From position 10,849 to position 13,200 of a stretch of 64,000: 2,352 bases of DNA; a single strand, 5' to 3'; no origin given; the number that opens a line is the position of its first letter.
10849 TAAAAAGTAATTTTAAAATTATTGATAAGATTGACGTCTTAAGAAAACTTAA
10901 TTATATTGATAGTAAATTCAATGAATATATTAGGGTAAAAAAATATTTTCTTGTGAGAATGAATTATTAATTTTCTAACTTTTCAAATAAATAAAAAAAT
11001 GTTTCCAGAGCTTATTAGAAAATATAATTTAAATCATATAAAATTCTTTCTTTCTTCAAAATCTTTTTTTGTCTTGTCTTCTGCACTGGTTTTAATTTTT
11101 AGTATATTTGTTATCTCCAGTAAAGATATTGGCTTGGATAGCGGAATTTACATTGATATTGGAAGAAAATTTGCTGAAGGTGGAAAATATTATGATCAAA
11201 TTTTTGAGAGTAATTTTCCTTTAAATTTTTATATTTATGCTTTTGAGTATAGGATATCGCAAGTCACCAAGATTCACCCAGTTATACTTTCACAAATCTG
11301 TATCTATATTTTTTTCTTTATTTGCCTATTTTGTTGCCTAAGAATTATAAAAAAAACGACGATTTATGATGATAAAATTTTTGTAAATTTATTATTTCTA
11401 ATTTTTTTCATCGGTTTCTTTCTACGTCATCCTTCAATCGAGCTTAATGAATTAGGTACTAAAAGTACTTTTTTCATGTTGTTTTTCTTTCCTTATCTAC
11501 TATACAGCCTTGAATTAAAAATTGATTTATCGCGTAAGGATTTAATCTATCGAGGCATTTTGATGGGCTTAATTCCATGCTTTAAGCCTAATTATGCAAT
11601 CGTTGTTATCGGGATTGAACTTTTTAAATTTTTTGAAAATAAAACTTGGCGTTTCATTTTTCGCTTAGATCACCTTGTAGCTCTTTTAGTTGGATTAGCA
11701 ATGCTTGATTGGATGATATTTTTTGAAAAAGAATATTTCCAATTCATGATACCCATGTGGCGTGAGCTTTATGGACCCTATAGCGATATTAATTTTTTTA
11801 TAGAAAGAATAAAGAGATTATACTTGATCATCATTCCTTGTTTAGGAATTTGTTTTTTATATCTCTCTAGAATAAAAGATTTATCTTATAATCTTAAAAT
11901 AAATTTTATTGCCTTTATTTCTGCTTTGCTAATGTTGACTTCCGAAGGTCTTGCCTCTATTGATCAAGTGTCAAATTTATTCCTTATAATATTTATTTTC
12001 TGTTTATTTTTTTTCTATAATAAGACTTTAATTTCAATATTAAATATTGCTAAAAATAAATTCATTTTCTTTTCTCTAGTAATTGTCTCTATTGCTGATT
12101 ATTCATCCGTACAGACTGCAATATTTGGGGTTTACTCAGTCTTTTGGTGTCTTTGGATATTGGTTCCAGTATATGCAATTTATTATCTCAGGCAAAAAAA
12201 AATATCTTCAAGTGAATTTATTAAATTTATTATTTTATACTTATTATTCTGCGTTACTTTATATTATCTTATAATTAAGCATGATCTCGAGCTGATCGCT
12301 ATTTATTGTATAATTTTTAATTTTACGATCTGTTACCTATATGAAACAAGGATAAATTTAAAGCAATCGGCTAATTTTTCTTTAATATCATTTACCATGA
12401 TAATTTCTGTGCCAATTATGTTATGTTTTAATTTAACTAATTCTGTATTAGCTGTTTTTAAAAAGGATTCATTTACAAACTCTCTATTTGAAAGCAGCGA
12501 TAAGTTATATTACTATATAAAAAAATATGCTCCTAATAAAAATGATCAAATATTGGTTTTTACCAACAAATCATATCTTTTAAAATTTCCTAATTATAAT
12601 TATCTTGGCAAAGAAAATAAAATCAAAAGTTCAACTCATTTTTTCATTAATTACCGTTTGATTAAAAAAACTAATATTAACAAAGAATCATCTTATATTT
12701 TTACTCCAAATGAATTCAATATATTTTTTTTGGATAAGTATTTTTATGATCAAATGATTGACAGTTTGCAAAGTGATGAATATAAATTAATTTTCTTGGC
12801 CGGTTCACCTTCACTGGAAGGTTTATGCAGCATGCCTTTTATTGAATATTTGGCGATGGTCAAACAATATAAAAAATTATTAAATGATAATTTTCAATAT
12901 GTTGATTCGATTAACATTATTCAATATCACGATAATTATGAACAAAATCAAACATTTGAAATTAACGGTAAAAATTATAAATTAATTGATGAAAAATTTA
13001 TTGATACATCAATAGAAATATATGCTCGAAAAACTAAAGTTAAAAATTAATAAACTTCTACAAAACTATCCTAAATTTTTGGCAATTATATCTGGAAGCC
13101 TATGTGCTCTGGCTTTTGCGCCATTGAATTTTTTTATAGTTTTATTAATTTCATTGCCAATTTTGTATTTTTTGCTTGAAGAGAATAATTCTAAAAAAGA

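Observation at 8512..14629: Tandem paralogous ~700-aa polytopic membrane proteins coupled to lnt: candidate uncharacterised envelope-modification module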

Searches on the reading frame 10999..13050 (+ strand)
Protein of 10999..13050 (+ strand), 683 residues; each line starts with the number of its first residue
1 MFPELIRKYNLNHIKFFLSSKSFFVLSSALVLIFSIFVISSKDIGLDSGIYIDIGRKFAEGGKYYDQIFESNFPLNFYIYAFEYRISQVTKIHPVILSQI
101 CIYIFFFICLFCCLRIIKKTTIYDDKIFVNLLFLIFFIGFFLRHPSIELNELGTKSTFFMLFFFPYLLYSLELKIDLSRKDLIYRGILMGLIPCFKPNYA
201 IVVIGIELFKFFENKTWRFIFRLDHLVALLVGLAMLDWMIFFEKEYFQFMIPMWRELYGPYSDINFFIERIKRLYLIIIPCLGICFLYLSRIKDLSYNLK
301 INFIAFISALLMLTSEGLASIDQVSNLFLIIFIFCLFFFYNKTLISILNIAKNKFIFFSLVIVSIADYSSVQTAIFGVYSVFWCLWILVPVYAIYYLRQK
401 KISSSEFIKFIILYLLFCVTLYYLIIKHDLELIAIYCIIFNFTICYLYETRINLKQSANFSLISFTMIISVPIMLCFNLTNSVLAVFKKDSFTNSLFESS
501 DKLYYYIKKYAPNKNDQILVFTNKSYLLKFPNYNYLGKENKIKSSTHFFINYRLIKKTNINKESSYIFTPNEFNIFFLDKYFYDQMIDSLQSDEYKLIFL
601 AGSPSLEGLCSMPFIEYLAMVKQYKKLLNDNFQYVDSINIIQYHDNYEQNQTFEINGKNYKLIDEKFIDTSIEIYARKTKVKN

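Call 3: search_protein_families(library=pfam, proteins=[window:10999-13050:+], max_evalue=1)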
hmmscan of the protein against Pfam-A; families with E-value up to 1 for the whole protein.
window:10999-13050:+ (683 aa): 0 families

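Call 4: search_protein_families(library=ncbifam, proteins=[window:10999-13050:+], max_evalue=1)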
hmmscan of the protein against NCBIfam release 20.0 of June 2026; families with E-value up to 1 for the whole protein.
window:10999-13050:+ (683 aa): 0 families

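Call 6: find_homologous_proteins(query=window:10999-13050:+, max_evalue=0.001)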
Query window:10999-13050:+ (683 aa): 31 proteins with E <= 0.001 among 8000 candidates.
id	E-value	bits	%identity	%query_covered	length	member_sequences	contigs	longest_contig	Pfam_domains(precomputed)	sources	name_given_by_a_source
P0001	0.0e+0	1455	99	100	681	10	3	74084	-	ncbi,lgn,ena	-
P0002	0.0e+0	1036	71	100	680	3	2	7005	-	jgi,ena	jgi:hypothetical protein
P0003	0.0e+0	1020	69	100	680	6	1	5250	-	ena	-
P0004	3.5e-210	719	65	77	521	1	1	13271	-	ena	-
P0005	1.9e-209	716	52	99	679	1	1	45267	-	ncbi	-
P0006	1.2e-196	674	51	100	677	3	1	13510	-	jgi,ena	jgi:hypothetical protein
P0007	3.1e-196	673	51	100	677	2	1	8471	-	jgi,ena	jgi:hypothetical protein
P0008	3.3e-195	669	51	100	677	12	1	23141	-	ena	-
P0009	3.6e-194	666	51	100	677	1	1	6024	-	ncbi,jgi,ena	-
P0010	1.6e-193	664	53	98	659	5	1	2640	-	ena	-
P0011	2.2e-174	600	48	98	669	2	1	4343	-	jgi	jgi:hypothetical protein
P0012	8.0e-104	367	37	95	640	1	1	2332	-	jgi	jgi:hypothetical protein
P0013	3.4e-92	329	34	91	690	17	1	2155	-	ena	-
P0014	5.9e-91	325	35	93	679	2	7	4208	-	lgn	-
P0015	8.9e-86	307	32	99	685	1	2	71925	-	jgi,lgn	jgi:hypothetical protein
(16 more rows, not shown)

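Call 12: find_related_loci(query=A1, collection=genome_contigs, flank=8000)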
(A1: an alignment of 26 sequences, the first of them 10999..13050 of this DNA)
Query A1 (683 aa) in genome_contigs; peptide patterns used: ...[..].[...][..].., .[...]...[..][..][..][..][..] (x = any residue, [..] = any of these).
69 stretches matched a pattern; 47 encode a relative of the query (tblastn E <= 1e-3); 47 distinct loci.
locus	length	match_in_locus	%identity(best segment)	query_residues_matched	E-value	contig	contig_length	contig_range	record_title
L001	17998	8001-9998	51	6-680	0e+0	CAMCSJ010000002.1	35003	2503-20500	MAG: Rickettsia typhi isolate LH-05nov19-296 genome assembly, contig: LH-05nov19-C2174, whole genome shotgun sequence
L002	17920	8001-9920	36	11-654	8e-111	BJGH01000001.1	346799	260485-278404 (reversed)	Alphaproteobacteria bacterium LBMAG_Alphaproteobacteria_epi.bin2 DNA, sequence01, whole genome shotgun sequence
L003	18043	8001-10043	33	3-680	7e-93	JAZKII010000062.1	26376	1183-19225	MAG: Pseudomonadota bacterium isolate ADI_DC_SW_02_SPN_11032020-bin025 DCSW02SPN_B025_0_000000000062, whole genome shotg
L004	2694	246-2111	33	20-638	2e-93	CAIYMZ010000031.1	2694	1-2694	MAG: uncultured Alphaproteobacteria bacterium isolate Loclat_bin-14143 genome assembly, contig: bin-14143:031/175, whole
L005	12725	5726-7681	33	15-680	2e-88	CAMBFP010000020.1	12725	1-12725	MAG: Rhizobium sp. Q54 isolate TrE-25oct19-106 genome assembly, contig: TrE-25oct19-C6460, whole genome shotgun sequence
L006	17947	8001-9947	32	4-654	6e-88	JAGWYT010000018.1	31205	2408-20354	MAG: Rickettsiales bacterium isolate REEB497 contig-150_2502, whole genome shotgun sequence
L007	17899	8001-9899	33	11-642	1e-87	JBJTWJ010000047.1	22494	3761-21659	MAG: Alphaproteobacteria bacterium isolate samp_4444_VAMB_1011 samp_4444_2025030, whole genome shotgun sequence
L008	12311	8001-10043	32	3-680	2e-86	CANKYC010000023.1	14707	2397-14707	MAG: Rickettsiales bacterium isolate ZE05-15may19-8 genome assembly, contig: ZE05-15May19-c1679, whole genome shotgun se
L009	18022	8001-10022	32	18-678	2e-88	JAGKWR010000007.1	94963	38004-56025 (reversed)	MAG: Alphaproteobacteria bacterium isolate C8_D7_3 C8_D7_3_22, whole genome shotgun sequence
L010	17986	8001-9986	32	26-680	4e-90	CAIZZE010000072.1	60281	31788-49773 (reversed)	MAG: uncultured Alphaproteobacteria bacterium isolate Loc080925-4-5m_bin-0125 genome assembly, contig: bin-0125:72/83, w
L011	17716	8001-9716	35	15-606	3e-85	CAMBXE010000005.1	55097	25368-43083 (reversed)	MAG: Rhizobium sp. Q54 isolate LH-05nov19-11 genome assembly, contig: LH-05nov19-C921, whole genome shotgun sequence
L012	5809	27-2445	32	15-680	2e-84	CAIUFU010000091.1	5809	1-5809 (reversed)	MAG: uncultured Alphaproteobacteria bacterium isolate KT6_bin-167 genome assembly, contig: bin-167:091/264, whole genome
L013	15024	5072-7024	31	15-680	4e-84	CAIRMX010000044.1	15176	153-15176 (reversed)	MAG: uncultured Alphaproteobacteria bacterium isolate ErkenSummer_bin-0736 genome assembly, contig: bin-0736:044/173, wh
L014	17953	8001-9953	31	15-680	9e-83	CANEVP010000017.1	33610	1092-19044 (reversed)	MAG: Rickettsiales bacterium isolate CE-Oct18-128 genome assembly, contig: CE-Oct18-128.fna-C17, whole genome shotgun se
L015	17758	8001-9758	34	15-617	3e-82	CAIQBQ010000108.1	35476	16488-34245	MAG: uncultured Alphaproteobacteria bacterium isolate KTt_bin-0923 genome assembly, contig: bin-0923:108/160, whole geno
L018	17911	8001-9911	32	11-638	3e-80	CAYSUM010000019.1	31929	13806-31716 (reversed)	MAG TPA_asm: uncultured Rhizobium sp. isolate SRP219642_co6_9 genome assembly, contig: NODE_984_length_31929_cov_145.063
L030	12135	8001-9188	38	12-410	2e-75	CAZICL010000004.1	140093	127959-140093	MAG TPA_asm: uncultured Rhizobium sp. isolate SRP062349_co2_99 genome assembly, contig: NODE_63_length_140093_cov_32.113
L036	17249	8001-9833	31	14-640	9e-85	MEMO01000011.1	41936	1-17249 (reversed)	MAG: Alphaproteobacteria bacterium RIFCSPLOWO2_01_FULL_40_26 rifcsplowo2_01_scaffold_17625, whole genome shotgun sequenc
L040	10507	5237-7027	32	35-638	3e-63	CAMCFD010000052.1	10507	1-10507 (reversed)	MAG: Rickettsia typhi isolate MiH-22jul19-124 genome assembly, contig: MiH-22jul19-C13555, whole genome shotgun sequence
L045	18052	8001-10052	28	17-677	4e-59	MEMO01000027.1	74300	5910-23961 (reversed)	MAG: Alphaproteobacteria bacterium RIFCSPLOWO2_01_FULL_40_26 rifcsplowo2_01_scaffold_3957, whole genome shotgun sequence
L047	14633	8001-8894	31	28-325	2e-28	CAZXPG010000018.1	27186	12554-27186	MAG TPA_asm: uncultured Rickettsiales bacterium isolate SRP329715_co2_363 genome assembly, contig: NODE_3602_length_2718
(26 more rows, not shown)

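Call 19: search_solved_structures(query=A1, max_evalue=10, show_alignments=2)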
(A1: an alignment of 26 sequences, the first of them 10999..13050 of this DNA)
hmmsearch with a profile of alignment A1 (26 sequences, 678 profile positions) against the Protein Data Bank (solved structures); distinct sequences matched with E-value up to 10: 3.
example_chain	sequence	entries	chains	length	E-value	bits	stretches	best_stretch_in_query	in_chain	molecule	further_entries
6u8y_A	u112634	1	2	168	0.25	13.1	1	405-481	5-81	Monovalent cation/H+ antiporter subunit E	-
6vfh_B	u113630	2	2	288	1.7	10.4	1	336-516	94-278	T33_dn10B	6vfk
5k5a_B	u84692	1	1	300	4.5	9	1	534-614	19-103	ParB domain protein nuclease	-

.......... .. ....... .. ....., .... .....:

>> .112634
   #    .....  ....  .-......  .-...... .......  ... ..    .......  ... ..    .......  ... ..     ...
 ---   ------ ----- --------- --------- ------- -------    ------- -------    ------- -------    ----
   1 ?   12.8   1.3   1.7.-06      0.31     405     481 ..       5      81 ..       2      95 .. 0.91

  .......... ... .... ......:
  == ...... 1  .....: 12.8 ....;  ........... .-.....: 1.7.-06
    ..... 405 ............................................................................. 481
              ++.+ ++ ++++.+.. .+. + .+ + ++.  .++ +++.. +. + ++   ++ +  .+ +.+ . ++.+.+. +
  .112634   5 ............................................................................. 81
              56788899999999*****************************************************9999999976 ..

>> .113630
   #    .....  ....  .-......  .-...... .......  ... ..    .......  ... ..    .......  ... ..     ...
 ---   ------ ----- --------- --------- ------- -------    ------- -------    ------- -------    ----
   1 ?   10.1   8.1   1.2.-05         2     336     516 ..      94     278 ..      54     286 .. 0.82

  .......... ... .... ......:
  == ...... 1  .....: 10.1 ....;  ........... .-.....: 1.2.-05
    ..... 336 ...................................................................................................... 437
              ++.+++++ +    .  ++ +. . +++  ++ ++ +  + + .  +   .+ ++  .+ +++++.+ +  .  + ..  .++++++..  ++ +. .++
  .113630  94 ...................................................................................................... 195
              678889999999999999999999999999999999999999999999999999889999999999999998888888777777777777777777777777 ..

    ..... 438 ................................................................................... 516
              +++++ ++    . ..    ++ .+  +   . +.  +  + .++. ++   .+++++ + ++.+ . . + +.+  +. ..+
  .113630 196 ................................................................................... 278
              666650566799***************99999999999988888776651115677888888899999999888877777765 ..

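Call 20: predict_structure(alignment_id=A1)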
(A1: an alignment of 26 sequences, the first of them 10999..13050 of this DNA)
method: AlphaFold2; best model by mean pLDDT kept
length: 683 residues; sequences in the alignment: 26
mean_pLDDT: 81.1   pTM: 0.84
mean pLDDT of the five models: 81.1, 80.8, 79.0, 78.9, 77.1
residues with pLDDT >= 90: 254; 70-90: 295; 50-70: 84; < 50: 50
segments of 3 or more residues with pLDDT < 50: 1-3, 525-529, 543-571, 604-612, 681-683
pLDDT, mean of each block of 10 residues (from residue 1): 53 86 96 90 76 84 63 81 93 90 95 96 96 96 86 89 97 96 96 91 96 88 94 88 78 74 84 86 93 91 96 84 91 95 90 90 80 78 80 90 90 88 80 85 91 90 93 88 78 61 86 82 53 66 48 46 43 58 76 86 46 56 83 87 61 63 67 82 38
secondary structure, 60 per line:
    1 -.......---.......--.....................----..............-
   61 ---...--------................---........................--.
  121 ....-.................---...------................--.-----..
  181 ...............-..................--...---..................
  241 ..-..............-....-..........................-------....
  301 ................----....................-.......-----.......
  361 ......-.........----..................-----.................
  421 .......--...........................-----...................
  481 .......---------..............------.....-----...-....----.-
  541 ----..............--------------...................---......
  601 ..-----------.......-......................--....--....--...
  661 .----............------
elements in order (helices of 4 or more, strands of 3 or more residues): H2-8 H12-18 H21-41 H46-59 H75-90 H94-117 H121-124 H126-142 H155-170 H179-195 H197-214 H223-242 H244-257 H259-262 H264-289 H297-316 H321-340 H342-348 H354-366 H368-376 H381-398 H404-427 H430-456 H462-487 H497-510 E517-521 H531-534 H545-558 H573-591 E595-602 H614-620 H622-631 E632-643 H646-649 E652-655 E658-661 E666-677

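Call 23: fold_search(model_id=the predicted structure, library=pdb)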
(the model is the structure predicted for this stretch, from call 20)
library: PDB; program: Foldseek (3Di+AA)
matches with E <= 10: 170; with E <= 0.001: 2
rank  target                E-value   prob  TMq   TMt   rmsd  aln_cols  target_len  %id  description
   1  5f15                  8.1e-06  1.00  0.45  0.54  13.9       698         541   11  Crystal Structure of ArnT from Cupriavidus metallidurans bound to Undecaprenyl phosphate (released 2016-02-17)
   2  5ezm                  2.7e-04  1.00  0.43  0.52  12.7       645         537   10  Crystal Structure of ArnT from Cupriavidus metallidurans in the apo state (released 2016-02-17)
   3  3rce_A                1.0e-03  1.00  0.30  0.30  16.7       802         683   10  Bacterial oligosaccharyltransferase PglB (released 2011-06-15)
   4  5ogl_A                2.6e-03  1.00  0.30  0.29  17.1       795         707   12  Structure of bacterial oligosaccharyltransferase PglB in complex with an acceptor peptide and an lipid-linked oligosac (released 2017-10-25)
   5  6gxc_A                2.9e-03  0.99  0.30  0.29  17.5       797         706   12  Bacterial oligosaccharyltransferase PglB in complex with an inhibitory peptide and a reactive lipid-linked oligosaccha (released 2018-11-14)
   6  9n9j_I                6.8e-03  0.85  0.20  0.20  23.6       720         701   12  Structure of a GRP94 folding intermediate engaged with a CCDC134- and FKBP11-bound secretory translocon (released 2025-11-19)
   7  8agc_A                9.1e-03  0.98  0.27  0.27  21.9       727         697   10  Structure of yeast oligosaccharylransferase complex with lipid-linked oligosaccharide and non-acceptor peptide bound (released 2022-12-07)
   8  9dlf_C                9.5e-03  1.00  0.29  0.32   7.1       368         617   12  Arabinosyltransferase AftB in complex with Fab_B3 (released 2025-06-25)
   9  6s7t_A                2.1e-02  0.97  0.30  0.29  18.0       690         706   10  Cryo-EM structure of human oligosaccharyltransferase complex OST-B (released 2019-12-18)
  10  9s6s_A                2.3e-02  1.00  0.41  0.48  10.1       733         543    9  Ternary cryo-EM structure of human ALG9 with Dol25-PP-GlcNAc2Man6, Dol25-P-Man and Fab (released 2026-03-18)
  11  6s7o_A                2.3e-02  0.77  0.21  0.22  19.0       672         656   13  Cryo-EM structure of human oligosaccharyltransferase complex OST-A (released 2019-12-18)
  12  8b6l_I                2.6e-02  0.98  0.32  0.32  18.7       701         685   11  Subtomogram average of the human Sec61-TRAP-OSTA-translocon (released 2022-12-07)
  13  8if8_B                2.8e-02  0.99  0.34  0.37  13.6       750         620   10  Arabinosyltransferase AftA (released 2023-05-31)
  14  7zli_A                3.1e-02  0.97  0.33  0.34  17.1       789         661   10  Cryo-EM structure of C-mannosyltransferase CeDPY19, in complex with Dol25-P-Man and bound to CMT2-Fab and anti-Fab nan (released 2023-01-11)
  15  8agb_A                4.7e-02  0.85  0.24  0.25  18.8       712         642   10  Structure of yeast oligosaccharylransferase complex with lipid-linked oligosaccharide bound (released 2022-12-07)
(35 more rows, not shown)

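Call 29: search_protein_families(library=pfam, alignment_id=A1, max_evalue=5)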
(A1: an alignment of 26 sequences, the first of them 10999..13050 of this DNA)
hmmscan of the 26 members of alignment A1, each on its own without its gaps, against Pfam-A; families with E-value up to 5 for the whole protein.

A. member 1, window:10999-13050:+ (683 aa): 0 families

B. families by the number of members that match (of 26 scanned): 4 families
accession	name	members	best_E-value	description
PF22103.2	ElaD_SseL-like_N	1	0.028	ElaD/SseL N-terminal domain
PF14004.11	DUF4227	1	0.19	Protein of unknown function (DUF4227)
PF06645.18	SPC12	1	0.29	Microsomal signal peptidase 12 kDa subunit (SPC12)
PF05391.16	Lsm_interact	1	0.33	Lsm interaction motif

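Call 32: find_encoding_contigs(protein=P0001, flank=10000, max_places=3)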
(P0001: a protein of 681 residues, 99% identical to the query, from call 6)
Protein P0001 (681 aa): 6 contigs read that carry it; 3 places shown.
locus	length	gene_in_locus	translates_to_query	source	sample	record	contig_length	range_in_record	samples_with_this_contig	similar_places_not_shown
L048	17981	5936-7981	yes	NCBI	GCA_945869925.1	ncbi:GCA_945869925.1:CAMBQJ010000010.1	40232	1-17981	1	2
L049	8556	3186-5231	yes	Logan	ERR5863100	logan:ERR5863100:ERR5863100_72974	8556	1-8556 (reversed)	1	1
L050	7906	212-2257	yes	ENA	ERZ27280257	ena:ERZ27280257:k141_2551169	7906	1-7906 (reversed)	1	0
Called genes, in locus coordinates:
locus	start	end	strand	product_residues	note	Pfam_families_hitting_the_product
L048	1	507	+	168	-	?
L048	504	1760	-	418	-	PF21088:MS_channel_1st, PF00924:MS_channel_2nd, PF21082:MS_channel_3rd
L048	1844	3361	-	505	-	PF00180:Iso_dh, PF18324:Isocitrate_DH_C_bact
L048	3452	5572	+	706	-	-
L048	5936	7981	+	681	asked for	-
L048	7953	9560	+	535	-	PF20154:LNT_N, PF00795:CN_hydrolase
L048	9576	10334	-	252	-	PF00977:His_biosynth, PF00478:IMPDH (faint), PF03060:NMO (faint), PF02581:TMP-TENI (faint), PF01207:Dus (faint), PF05690:ThiG (weak)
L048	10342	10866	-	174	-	PF01292:Ni_hydr_CYTB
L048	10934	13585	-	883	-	PF04760:IF2_N, PF00009:GTP_EFTU, PF00025:Arf (faint), PF01926:MMR_HSR1, PF22042:EF-G_D2, PF11987:IF-2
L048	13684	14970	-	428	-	PF08529:NusA_N, PF00013:KH_1 (faint), PF13184:KH_NusA_1st, PF07650:KH_2 (weak), PF26594:KH_NusA_2nd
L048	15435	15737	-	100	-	PF06305:LapA_dom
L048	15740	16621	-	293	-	PF08501:Shikimate_dh_N, PF01488:Shikimate_DH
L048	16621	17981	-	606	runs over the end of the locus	PF02534:T4SS-DNA_transf, PF10412:TrwB_AAD_bind, PF12696:TraG-D_C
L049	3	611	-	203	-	?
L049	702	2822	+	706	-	-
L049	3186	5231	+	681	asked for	-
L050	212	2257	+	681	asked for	-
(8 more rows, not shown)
